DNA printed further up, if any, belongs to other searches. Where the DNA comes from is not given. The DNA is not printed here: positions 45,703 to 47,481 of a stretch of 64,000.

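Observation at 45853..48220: Candidate novel restriction/defence module: DNA methyltransferase-HNH fusion with a Cas4-like Cys-rich nuclease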

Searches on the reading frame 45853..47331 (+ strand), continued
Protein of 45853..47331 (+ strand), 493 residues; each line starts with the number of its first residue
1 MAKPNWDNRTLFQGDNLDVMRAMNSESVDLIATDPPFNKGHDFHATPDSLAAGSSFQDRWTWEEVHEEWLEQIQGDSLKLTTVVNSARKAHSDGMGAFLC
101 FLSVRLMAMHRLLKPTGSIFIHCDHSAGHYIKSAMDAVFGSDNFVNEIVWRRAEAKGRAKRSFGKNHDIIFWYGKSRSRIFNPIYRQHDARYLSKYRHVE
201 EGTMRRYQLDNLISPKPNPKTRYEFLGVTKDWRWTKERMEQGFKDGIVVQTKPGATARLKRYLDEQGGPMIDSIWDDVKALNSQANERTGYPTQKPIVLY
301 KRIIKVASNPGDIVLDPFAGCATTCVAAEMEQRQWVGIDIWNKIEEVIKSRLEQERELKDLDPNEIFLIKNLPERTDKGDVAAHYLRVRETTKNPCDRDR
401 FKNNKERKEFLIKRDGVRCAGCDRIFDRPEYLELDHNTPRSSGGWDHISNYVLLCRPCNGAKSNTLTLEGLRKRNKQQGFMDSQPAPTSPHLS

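Call 28: find_related_loci(query=A3, collection=viral_contigs, flank=8000)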
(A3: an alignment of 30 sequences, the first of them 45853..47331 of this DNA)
Query A3 (493 aa) in viral_contigs; peptide patterns used: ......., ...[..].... (x = any residue, [..] = any of these).
30 stretches matched a pattern; 14 encode a relative of the query (tblastn E <= 1e-3); 14 distinct loci.
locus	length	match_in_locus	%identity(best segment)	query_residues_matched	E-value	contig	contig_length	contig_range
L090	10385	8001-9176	38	1-463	2e-91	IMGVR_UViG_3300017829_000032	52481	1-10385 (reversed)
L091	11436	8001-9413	36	1-474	2e-82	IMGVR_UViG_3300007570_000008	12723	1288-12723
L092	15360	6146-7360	33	8-486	2e-73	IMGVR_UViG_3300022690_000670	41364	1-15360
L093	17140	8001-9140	37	11-373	8e-71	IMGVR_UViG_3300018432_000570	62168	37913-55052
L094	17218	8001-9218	35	8-377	1e-62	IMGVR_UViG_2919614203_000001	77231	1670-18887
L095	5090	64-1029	33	10-360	4e-49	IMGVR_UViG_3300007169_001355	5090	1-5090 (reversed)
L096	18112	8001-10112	40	11-359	6e-12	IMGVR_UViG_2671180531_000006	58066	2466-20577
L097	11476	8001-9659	38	12-352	8e-9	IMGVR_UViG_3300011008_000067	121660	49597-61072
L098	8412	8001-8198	38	414-488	3e-7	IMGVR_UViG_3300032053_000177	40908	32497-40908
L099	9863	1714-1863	32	291-340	5e-5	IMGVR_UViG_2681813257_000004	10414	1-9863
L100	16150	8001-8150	32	291-340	5e-5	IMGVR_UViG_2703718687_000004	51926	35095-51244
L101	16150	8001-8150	32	291-340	5e-5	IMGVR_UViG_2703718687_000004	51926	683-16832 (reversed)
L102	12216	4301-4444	39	430-478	2e-4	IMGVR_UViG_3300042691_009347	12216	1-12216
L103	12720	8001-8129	37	310-352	6e-4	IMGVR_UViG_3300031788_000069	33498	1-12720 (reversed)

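Call 37: search_solved_structures(query=window:45853-47331:+, max_evalue=0.001)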
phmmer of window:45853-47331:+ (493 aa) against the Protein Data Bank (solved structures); distinct sequences matched with E-value up to 0.001: 19.
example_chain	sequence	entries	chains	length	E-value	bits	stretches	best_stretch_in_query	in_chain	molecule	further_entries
9c3u_A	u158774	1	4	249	7.1e-19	70.9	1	273-341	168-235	Methyltransferase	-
8urk_A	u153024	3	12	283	1.3e-18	70.1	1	273-341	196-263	Methyltransferase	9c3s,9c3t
6k0w_B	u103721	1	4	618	4.3e-18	68.3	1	7-331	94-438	Adenine specific DNA methyltransferase (Mod)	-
6pbd_A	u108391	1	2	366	1.7e-16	63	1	286-353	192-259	Modification methylase CcrMI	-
4zcf_A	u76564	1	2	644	7.8e-14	54.3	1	9-181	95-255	Restriction endonuclease EcoP15I, modification subunit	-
8s9m_A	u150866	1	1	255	3.5e-13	52.1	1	286-355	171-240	DNA cytosine-N4 methyltransferase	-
8s9n_A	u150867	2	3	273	4.5e-13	51.8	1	286-355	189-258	DNA cytosine-N4 methyltransferase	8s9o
1nw8_A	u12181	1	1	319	1.3e-12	50.3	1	272-340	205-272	MODIFICATION METHYLASE RSRI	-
1eg2_A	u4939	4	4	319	1.4e-12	50.2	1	272-342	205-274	MODIFICATION METHYLASE RSRI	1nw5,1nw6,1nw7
1g60_A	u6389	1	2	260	2.4e-12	49.3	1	251-340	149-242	Adenine-specific Methyltransferase MboIIA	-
5hek_A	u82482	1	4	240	1.5e-11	46.7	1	286-353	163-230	Adenine specific DNA methyltransferase (DpnA)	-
5hfj_A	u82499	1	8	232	1.7e-11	46.5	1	286-352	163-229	Adenine specific DNA methyltransferase (DpnA)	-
2zie_A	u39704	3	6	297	3.7e-10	42.2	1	265-355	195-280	Putative modification methylase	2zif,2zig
7dsu_A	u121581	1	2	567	3.5e-08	35.6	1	97-174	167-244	Mbo45V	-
1boo_A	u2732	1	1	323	5.5e-07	31.7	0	290-340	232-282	PROTEIN (N-4 CYTOSINE-SPECIFIC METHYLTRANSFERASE PVU II)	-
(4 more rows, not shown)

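Call 55: predict_structure(alignment_id=A3)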
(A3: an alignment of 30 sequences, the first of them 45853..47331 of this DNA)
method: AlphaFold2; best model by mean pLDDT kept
length: 493 residues; sequences in the alignment: 30
mean_pLDDT: 80.1   pTM: 0.67
mean pLDDT of the five models: 80.1, 79.3, 78.1, 75.8, 72.2
residues with pLDDT >= 90: 191; 70-90: 197; 50-70: 50; < 50: 55
segments of 3 or more residues with pLDDT < 50: 38-55, 162-165, 290-292, 381-398, 485-489, 491-493
pLDDT, mean of each block of 10 residues (from residue 1): 86 89 94 72 41 50 77 81 90 86 92 95 81 93 91 57 62 92 84 90 93 88 94 94 96 94 86 78 52 73 94 92 89 92 80 68 79 78 42 43 82 89 89 86 75 91 80 82 53 46
secondary structure, 60 per line:
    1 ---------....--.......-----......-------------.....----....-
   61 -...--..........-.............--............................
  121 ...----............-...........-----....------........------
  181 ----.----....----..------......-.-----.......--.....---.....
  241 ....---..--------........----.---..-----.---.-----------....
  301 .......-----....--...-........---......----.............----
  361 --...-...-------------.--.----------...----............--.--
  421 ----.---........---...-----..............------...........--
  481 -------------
elements in order: E10-13 H16-22 E28-33 H47-51 H56-59 H67-76 H78-90 H93-112 E113-123 H128-139 E144-151 H157-160 E167-174 H190-193 E206-211 E222-225 E228-232 H236-244 E258-262 H297-307 E313-316 H323-330 E334-339 H344-356 E367-369 H404-415 E432-436 E451-455 H456-461 H468-478

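Call 68: fold_search(model_id=the predicted structure, library=pdb)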
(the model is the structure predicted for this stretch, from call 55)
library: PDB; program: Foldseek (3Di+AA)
matches with E <= 10: 1086; with E <= 0.001: 80
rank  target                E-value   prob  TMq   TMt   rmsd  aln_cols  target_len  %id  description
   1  4zcf_B                5.4e-18  1.00  0.42  0.35  10.7       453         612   18  Structural basis of asymmetric DNA methylation and ATP-triggered long-range diffusion by EcoP15I (released 2015-07-29)
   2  6k0w_A                6.4e-18  1.00  0.38  0.36  13.8       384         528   21  DNA methyltransferase in complex with sinefungin (released 2019-12-11)
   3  4zcf_A                7.2e-18  1.00  0.48  0.40  10.2       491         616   18  Structural basis of asymmetric DNA methylation and ATP-triggered long-range diffusion by EcoP15I (released 2015-07-29)
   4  8urk_A                5.1e-16  1.00  0.41  0.78   5.4       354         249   22  Crystal structure of DNA N6-Adenine Methyltransferase M.BceJIV from Burkholderia cenocepacia in complex with duplex DN (released 2024-09-11)
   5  6pbd_B                1.2e-15  1.00  0.36  0.53  11.7       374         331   19  DNA N6-Adenine Methyltransferase CcrM In Complex with Double-Stranded DNA Oligonucleotide Containing Its Recognition S (released 2019-10-23)
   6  9c3u_A                1.2e-15  1.00  0.41  0.78   5.3       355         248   22  Crystal structure of DNA N6-Adenine Methyltransferase M.BceJIV from Burkholderia cenocepacia in complex with duplex DN (released 2024-09-11)
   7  6k0w_B                4.3e-15  1.00  0.40  0.39  13.3       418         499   20  DNA methyltransferase in complex with sinefungin (released 2019-12-11)
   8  6pbd_A                5.1e-15  1.00  0.37  0.51  12.6       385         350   19  DNA N6-Adenine Methyltransferase CcrM In Complex with Double-Stranded DNA Oligonucleotide Containing Its Recognition S (released 2019-10-23)
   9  9c3s_A                6.1e-15  1.00  0.41  0.78   5.4       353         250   22  Crystal structure of DNA N6-Adenine Methyltransferase M.BceJIV from Burkholderia cenocepacia in complex with duplex DN (released 2024-09-11)
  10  1nw8                  8.3e-15  1.00  0.39  0.68   8.0       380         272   19  Structure of L72P mutant beta class N6-adenine DNA methyltransferase RsrI (released 2003-07-29)
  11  8urk_D                1.5e-14  1.00  0.41  0.79   5.2       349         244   23  Crystal structure of DNA N6-Adenine Methyltransferase M.BceJIV from Burkholderia cenocepacia in complex with duplex DN (released 2024-09-11)
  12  9c3s_D                2.0e-14  1.00  0.40  0.79   5.2       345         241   22  Crystal structure of DNA N6-Adenine Methyltransferase M.BceJIV from Burkholderia cenocepacia in complex with duplex DN (released 2024-09-11)
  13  1g60_A                2.1e-14  1.00  0.37  0.73   8.4       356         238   20  Crystal Structure of Methyltransferase MboIIa (Moraxella bovis) (released 2002-05-01)
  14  1nw6                  2.3e-14  1.00  0.37  0.64   8.3       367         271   18  Structure of the beta class N6-adenine DNA methyltransferase RsrI bound to sinefungin (released 2003-07-29)
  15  8s9m                  3.9e-14  1.00  0.36  0.70   8.1       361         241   18  DNA cytosine-N4 methyltransferase (residues 79-324) from the Bdelloid rotifer Adineta vaga (released 2023-08-02)
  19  6k0w_D                1.1e-13  1.00  0.38  0.42  14.2       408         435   18  DNA methyltransferase in complex with sinefungin (released 2019-12-11)
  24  6k0w_C                5.5e-13  1.00  0.36  0.40  14.5       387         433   19  DNA methyltransferase in complex with sinefungin (released 2019-12-11)
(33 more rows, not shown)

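Call 79: list_cluster_members(proteins=[P0010, P0013, P0015, P0019, P0027, P0034, P0047, P0060, P0077, P0120])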
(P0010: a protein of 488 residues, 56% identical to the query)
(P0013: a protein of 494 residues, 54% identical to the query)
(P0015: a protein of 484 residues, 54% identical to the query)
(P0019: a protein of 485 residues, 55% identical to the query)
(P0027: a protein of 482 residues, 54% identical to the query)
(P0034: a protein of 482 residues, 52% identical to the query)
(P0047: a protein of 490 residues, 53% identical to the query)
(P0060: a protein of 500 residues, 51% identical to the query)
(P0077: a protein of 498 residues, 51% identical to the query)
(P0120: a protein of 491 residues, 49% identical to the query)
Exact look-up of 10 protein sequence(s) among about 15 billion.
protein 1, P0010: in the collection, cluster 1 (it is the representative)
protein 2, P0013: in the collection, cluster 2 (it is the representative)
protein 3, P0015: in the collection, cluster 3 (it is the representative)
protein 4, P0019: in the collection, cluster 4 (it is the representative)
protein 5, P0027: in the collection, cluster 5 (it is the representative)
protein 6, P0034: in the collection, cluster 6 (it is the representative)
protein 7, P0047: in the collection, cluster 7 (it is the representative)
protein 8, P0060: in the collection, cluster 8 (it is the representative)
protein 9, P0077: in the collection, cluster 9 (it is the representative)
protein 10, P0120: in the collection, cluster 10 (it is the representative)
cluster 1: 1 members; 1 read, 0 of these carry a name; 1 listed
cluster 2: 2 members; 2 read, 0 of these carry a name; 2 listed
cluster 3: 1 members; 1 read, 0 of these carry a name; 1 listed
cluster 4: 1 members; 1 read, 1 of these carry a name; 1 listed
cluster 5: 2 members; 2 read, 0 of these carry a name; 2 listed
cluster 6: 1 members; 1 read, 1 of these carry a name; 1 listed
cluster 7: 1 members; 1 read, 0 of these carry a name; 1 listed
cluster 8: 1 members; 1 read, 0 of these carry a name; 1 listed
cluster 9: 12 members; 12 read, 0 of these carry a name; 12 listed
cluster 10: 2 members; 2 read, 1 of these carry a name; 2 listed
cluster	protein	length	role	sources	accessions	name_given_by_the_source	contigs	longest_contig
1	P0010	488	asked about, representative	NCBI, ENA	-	-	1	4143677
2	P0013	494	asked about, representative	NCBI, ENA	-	-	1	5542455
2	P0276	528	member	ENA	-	-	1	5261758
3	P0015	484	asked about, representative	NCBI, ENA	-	-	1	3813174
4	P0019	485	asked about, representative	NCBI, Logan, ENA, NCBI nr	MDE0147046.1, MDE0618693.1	MAG: DNA methyltransferase [Rhodospirillaceae bacterium] | DNA methyltransferase [Rhodospirillaceae bacterium]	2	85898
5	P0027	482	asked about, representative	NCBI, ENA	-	-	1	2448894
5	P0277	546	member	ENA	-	-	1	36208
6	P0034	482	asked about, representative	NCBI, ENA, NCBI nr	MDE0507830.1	MAG: DNA methyltransferase [Gammaproteobacteria bacterium] | DNA methyltransferase [Gammaproteobacteria bacterium]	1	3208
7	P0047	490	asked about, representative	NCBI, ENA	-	-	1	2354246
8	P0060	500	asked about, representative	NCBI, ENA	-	-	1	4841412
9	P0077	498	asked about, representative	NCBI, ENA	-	-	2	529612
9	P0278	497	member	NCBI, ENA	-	-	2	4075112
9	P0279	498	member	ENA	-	-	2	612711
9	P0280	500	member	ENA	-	-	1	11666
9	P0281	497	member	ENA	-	-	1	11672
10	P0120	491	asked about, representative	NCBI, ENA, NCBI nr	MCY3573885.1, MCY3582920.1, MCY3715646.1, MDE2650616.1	MAG: DNA methyltransferase [Chloroflexi bacterium] | DNA methyltransferase [Chloroflexota bacterium]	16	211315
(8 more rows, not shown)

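Call 81: search_dna_similar(query=window:45853-47331:+, collection=phages, mode=protein, max_evalue=1e-10, max_rows=15)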
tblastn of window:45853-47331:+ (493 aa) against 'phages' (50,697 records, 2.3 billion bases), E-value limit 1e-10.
Records with a match: 81; places in all: 81; records where one place covers at least 80% of the query: 0.
Best place of each record, by identity: <60% 81.
By first word of the organism name: Campylobacter 30; Streptomyces 22; Mycobacterium 5; Bacteriophage 5; Cellulophaga 3; Tenacibaculum 3; Geobacillus 2; Listeria 2; uncultured 2; Marinitoga 1; and 6 more.
By host as written in the record: Streptomyces lividans JI 1326 15; Campylobacter jejuni NCTC12662 14; - 11; Campylobacter jejuni 10; Streptomyces griseus ATCC 10137 5; Mycobacterium smegmatis mc2 155 4; Cellulophaga baltica #12 3; Tenacibaculum maritimum 3; and 13 more.
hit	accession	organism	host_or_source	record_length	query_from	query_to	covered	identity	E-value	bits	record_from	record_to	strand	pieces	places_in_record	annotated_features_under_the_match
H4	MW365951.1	Streptomyces phage Hippo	Streptomyces lividans JI 1326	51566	3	352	71%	43.2%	3e-87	298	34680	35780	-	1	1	48: methyltransferase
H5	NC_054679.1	Streptomyces phage Werner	Streptomyces lividans JI 1326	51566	3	352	71%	43.2%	3e-87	298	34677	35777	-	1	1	48: DNA methyltransferase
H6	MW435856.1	Streptomyces phage Werner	Streptomyces lividans JI 1326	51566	3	352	71%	43.2%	3e-87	298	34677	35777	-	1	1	48: methyltransferase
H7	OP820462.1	Streptomyces phage TagePhighter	Streptomyces lividans JI 1326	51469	3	352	71%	42.2%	5e-85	291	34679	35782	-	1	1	50: DNA methyltransferase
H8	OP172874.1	Mycobacterium phage Mask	Mycobacterium smegmatis mc#155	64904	11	366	72%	41.1%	2e-81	281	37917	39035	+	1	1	42: DNA methyltransferase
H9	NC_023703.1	Mycobacterium phage Dori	Mycobacterium smegmatis mc2 155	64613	11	366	72%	41.1%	1e-81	282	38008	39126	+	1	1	42: DNA methyltransferase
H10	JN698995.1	Mycobacterium phage Dori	Mycobacterium smegmatis mc2 155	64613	11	366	72%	41.1%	1e-81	282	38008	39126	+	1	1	42: DNA methylase N-4/N-6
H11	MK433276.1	Streptomyces phage Asten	Streptomyces griseus ATCC 10137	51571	3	352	71%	40.9%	2e-83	287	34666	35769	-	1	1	48: DNA methylase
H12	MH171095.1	Streptomyces phage Maneekul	Streptomyces xanthochromogenes NRRL ...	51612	3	352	71%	40.6%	4e-83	286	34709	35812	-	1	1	48: DNA methylase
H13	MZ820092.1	Streptomyces phage SarahRose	Streptomyces lividans JI 1326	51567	3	352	71%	40.6%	4e-83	286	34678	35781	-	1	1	48: DNA methylase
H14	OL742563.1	Streptomyces phage Snorlax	Streptomyces lividans JI 1326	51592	11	352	69%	41.4%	2e-84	290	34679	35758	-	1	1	48: DNA methylase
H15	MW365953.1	Streptomyces phage Dwayne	Streptomyces lividans JI 1326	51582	11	352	69%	41.4%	2e-84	290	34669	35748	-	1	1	48: DNA methylase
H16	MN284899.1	Streptomyces phage Whatever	Streptomyces lividans JI 1326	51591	11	352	69%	41.4%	2e-84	290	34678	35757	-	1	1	48: DNA methylase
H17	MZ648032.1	Streptomyces phage Chucky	Streptomyces lividans JI 1326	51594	11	352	69%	41.4%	2e-84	290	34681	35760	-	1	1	48: DNA methylase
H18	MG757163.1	Streptomyces phage OzzyJ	Streptomyces lividans JI1326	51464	7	352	70%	39.1%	2e-78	273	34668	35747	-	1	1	DNA methylase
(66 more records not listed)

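Call 82: search_dna_similar(query=window:45853-47331:+, collection=plasmids, mode=protein, max_evalue=1e-10, max_rows=15)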
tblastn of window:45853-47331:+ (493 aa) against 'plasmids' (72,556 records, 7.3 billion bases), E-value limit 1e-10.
Records with a match: 322; places in all: 325; records where one place covers at least 80% of the query: 10.
Best place of each record, by identity: <60% 322.
By first word of the organism name: Acinetobacter 46; Enterococcus 26; Escherichia 23; Bacillus 18; Salmonella 13; Klebsiella 13; Vibrio 11; Lactococcus 9; Pseudomonas 8; Rhizobium 6; and 84 more.
By predicted mobility (MOB-suite, as given by PLSDB): non-mobilizable 151; mobilizable 113; conjugative 58.
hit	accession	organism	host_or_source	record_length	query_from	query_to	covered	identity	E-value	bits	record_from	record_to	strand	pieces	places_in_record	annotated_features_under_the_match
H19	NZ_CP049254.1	Microbacterium amylolyticum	cell culture,soil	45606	7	352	70%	43.1%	3e-87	300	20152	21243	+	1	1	DNA methyltransferase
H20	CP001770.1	Spirosoma linguale DSM 74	-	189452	6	427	86%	33.3%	4e-57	212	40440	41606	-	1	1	DNA methylase N-4/N-6 domain protein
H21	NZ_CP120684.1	Tunicatimonas pelagia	animal_env,cell culture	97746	6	427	86%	32.3%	4e-56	209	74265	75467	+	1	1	site-specific DNA-methyltransferase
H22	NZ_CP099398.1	Rhizobium sp. Pop5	Phaseolus vulgaris,Cell culture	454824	11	353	70%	37.6%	8e-63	229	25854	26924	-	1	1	DNA methyltransferase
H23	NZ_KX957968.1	Vibrio alginolyticus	shrimip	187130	6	427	86%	29.8%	3e-50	192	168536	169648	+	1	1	site-specific DNA-methyltransferase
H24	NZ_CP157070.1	Nitrosomonas europaea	cell culture,river sludge effuent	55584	6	427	86%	29.3%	1e-25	118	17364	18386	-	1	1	site-specific DNA-methyltransferase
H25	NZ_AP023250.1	Mesorhizobium sp. 131-2-5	Lotus japonicus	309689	11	352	69%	36.1%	5e-64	232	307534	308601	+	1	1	site-specific DNA-methyltransferase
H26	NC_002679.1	Mesorhizobium japonicum MAFF 303099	-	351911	11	352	69%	36.1%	5e-64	232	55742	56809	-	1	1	site-specific DNA-methyltransferase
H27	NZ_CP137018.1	Sinorhizobium fredii GR64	Phaseolus vulgaris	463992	7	352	67%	37.4%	5e-55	242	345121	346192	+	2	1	site-specific DNA-methyltransferase | DNA methyltransferase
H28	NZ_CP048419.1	Sphingomonas insulae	Cell,soil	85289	29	340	63%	38.4%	9e-60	219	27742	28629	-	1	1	site-specific DNA-methyltransferase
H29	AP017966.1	Candidatus Megaera polyxenophila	-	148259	11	385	76%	31.4%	2e-48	187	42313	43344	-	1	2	adenine specific DNA methylase Mod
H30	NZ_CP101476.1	Cellulosimicrobium cellulans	water,poultry farm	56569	1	352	71%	32.9%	5e-54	203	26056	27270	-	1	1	DNA methyltransferase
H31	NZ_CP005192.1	Sphingobium sp. MI1205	-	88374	11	352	69%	33.4%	9e-48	184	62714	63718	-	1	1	site-specific DNA-methyltransferase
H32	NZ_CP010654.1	Phaeobacter inhibens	cell culture,zooplankton aquaculture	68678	6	427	86%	26.3%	6e-23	110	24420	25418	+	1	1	site-specific DNA-methyltransferase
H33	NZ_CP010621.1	Phaeobacter inhibens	cell culture,cleaning system aquaculture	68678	6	427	86%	26.3%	6e-23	110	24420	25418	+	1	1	site-specific DNA-methyltransferase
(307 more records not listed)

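Call 90: find_encoding_contigs(protein=P0003, flank=6000, max_places=2)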
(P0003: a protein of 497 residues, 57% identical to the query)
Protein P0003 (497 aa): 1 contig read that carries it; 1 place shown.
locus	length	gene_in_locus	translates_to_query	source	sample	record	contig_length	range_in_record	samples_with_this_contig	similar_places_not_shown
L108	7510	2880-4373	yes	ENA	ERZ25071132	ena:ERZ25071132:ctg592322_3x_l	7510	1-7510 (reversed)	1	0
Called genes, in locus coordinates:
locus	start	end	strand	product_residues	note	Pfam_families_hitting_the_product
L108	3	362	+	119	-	?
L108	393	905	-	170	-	-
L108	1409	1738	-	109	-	-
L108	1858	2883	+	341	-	PF12760:Zn_ribbon_IS1595, PF12762:DDE_Tnp_IS1595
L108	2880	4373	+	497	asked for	PF01555:N6_N4_Mtase, PF02945:Endonuclease_7 (faint), PF01844:HNH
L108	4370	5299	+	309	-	-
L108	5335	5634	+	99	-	-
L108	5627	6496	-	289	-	PF13646:HEAT_2 (weak)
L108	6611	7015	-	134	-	-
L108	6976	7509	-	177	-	?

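Call 91: find_encoding_contigs(protein=P0004, flank=6000, max_places=2)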
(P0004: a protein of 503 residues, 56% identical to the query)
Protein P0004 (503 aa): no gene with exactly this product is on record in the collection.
